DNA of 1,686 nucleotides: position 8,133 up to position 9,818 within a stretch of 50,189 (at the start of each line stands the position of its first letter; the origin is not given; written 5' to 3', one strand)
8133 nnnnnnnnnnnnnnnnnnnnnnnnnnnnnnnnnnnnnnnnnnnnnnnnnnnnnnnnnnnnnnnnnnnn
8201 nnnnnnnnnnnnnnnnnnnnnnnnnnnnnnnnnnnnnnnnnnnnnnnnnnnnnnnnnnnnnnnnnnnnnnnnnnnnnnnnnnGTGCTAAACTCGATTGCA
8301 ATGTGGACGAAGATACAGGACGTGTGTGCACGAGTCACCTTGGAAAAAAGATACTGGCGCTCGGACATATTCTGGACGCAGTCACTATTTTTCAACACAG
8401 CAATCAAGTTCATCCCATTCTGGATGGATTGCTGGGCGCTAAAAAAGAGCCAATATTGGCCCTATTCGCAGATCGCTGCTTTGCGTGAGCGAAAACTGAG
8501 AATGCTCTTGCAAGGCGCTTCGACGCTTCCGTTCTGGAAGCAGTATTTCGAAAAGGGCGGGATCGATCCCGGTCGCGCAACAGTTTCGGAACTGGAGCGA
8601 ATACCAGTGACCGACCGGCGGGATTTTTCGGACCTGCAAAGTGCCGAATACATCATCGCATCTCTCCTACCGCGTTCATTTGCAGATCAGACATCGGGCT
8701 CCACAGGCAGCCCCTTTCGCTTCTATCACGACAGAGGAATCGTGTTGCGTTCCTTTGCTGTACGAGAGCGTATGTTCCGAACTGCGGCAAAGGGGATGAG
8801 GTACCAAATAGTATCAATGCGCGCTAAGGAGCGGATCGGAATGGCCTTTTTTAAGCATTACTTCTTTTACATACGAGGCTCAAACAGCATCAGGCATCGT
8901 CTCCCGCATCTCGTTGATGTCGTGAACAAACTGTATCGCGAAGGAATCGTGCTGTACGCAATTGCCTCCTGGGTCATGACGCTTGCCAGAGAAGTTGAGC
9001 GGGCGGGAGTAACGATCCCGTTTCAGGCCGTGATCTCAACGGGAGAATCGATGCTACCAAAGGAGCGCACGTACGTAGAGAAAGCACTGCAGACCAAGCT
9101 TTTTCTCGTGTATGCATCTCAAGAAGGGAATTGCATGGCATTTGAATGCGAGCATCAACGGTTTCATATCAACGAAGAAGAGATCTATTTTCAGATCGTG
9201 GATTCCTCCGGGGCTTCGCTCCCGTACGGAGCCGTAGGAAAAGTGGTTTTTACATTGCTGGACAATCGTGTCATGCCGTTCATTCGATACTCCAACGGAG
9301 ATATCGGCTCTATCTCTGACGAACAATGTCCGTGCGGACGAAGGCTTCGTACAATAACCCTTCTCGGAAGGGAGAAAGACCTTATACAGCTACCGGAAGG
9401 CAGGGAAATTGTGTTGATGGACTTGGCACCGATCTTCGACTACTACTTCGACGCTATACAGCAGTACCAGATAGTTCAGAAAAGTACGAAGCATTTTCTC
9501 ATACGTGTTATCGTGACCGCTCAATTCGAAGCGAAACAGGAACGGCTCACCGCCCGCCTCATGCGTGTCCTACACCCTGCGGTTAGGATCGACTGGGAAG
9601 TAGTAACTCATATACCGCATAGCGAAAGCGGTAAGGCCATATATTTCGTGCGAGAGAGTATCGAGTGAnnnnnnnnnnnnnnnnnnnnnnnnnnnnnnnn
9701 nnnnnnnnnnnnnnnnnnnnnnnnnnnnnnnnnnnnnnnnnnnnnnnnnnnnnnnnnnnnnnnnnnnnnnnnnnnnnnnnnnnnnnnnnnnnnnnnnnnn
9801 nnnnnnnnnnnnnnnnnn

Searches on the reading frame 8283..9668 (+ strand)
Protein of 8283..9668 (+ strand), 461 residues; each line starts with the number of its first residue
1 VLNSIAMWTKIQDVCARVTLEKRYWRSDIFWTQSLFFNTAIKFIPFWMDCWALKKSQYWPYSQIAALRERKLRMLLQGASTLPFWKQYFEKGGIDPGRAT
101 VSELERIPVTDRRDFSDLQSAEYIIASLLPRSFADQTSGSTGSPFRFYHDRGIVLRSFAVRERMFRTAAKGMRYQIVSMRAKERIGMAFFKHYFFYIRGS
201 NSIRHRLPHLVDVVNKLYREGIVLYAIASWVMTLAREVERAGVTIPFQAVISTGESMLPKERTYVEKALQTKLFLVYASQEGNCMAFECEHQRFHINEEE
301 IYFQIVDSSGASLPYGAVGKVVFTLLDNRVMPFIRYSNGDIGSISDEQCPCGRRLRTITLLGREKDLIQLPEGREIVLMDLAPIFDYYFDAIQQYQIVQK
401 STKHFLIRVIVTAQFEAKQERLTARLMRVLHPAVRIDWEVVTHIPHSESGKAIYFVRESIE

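Call 6: search_protein_families(library=pfam, proteins=[window:8283-9668:+], max_evalue=0.001)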
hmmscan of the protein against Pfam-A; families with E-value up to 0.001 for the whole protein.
window:8283-9668:+ (461 aa): 0 families

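Call 58: search_protein_families(library=ncbifam, proteins=[window:8283-9668:+], max_evalue=0.01)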
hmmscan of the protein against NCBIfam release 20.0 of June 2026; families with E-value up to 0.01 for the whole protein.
window:8283-9668:+ (461 aa): 7 families
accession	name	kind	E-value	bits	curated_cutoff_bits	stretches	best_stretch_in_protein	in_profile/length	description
NF045666.1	DVU1553_fam_AMP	equivalog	1e-30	107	300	1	62-359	21-325/331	DVU_1553 family AMP-dependent CoA ligase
NF053551.1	FlxY_rubin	equivalog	8.4e-28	97.2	520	1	60-441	5-398/424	flexirubin biosynthesis putative acyl-CoA ligase FlxY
NF041878.1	paak_haloarch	equivalog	5.4e-20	71.4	700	1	223-432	175-395/427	phenylacetate--CoA ligase PaaK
TIGR02155.1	PA_CoA_ligase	equivalog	9.1e-15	54.1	646.3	1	223-376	170-328/422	phenylacetate--CoA ligase PaaK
TIGR02304.1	aden_form_hyp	equivalog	3.9e-14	52.5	251.9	1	222-441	189-404/430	F390 synthetase-related protein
NF041217.1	BagE_FevW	exception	1.8e-13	50.2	800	1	243-363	190-310/424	bagremycin/ferroverdin synthetase BagE/FevW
TIGR03335.1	F390_ftsA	equivalog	1.1e-11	44.2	458.7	1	61-370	11-335/445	coenzyme F390 synthetase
